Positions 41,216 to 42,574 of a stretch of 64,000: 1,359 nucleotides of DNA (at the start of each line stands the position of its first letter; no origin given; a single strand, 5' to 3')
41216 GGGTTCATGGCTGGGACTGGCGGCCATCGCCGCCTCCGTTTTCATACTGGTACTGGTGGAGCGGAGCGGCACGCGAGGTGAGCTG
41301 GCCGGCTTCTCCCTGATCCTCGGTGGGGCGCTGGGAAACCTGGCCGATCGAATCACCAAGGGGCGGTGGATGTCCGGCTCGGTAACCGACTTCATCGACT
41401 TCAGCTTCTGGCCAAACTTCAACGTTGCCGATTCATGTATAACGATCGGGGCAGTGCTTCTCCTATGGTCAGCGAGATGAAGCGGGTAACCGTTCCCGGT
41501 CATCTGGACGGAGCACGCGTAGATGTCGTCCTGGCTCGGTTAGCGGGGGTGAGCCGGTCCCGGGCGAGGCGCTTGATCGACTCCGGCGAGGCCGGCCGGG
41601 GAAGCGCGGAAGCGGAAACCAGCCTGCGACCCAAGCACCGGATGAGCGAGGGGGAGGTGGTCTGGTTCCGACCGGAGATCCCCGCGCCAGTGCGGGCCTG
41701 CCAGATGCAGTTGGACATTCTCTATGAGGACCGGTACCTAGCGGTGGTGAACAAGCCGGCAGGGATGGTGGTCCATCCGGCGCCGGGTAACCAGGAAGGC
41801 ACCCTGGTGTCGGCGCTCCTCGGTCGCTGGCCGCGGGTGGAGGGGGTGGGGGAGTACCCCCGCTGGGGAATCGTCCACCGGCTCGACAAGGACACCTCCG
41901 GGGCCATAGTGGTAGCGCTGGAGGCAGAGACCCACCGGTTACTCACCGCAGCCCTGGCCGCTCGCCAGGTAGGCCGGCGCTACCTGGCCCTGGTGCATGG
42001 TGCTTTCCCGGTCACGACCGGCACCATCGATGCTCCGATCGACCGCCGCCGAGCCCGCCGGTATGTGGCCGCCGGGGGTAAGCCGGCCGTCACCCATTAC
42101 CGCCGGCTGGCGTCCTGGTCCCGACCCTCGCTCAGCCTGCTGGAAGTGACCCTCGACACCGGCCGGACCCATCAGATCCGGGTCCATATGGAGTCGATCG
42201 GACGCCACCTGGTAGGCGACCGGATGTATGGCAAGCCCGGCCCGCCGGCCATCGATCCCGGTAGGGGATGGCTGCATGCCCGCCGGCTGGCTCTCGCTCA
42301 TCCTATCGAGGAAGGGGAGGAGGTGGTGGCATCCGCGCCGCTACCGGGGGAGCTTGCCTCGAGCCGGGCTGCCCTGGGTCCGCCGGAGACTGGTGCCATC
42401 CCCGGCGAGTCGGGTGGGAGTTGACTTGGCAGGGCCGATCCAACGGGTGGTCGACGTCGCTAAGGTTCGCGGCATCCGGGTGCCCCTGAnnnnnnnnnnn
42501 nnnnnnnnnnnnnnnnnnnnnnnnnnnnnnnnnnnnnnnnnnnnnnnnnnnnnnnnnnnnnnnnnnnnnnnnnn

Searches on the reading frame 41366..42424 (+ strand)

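Call 11: search_protein_families(library=pfam, proteins=[window:41366-42424:+], max_evalue=0.01)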
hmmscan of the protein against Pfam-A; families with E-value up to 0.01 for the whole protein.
window:41366-42424:+ (352 aa): 1 family
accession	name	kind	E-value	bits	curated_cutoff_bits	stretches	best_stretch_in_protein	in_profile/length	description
PF00849.27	PseudoU_synth_2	-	1.3e-31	110.4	26.8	1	125-277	2-152/152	RNA pseudouridylate synthase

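Call 12: search_protein_families(library=padloc, proteins=[window:41366-42424:+], max_evalue=0.001)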
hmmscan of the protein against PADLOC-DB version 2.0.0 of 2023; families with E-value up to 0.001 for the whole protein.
window:41366-42424:+ (352 aa): 0 families
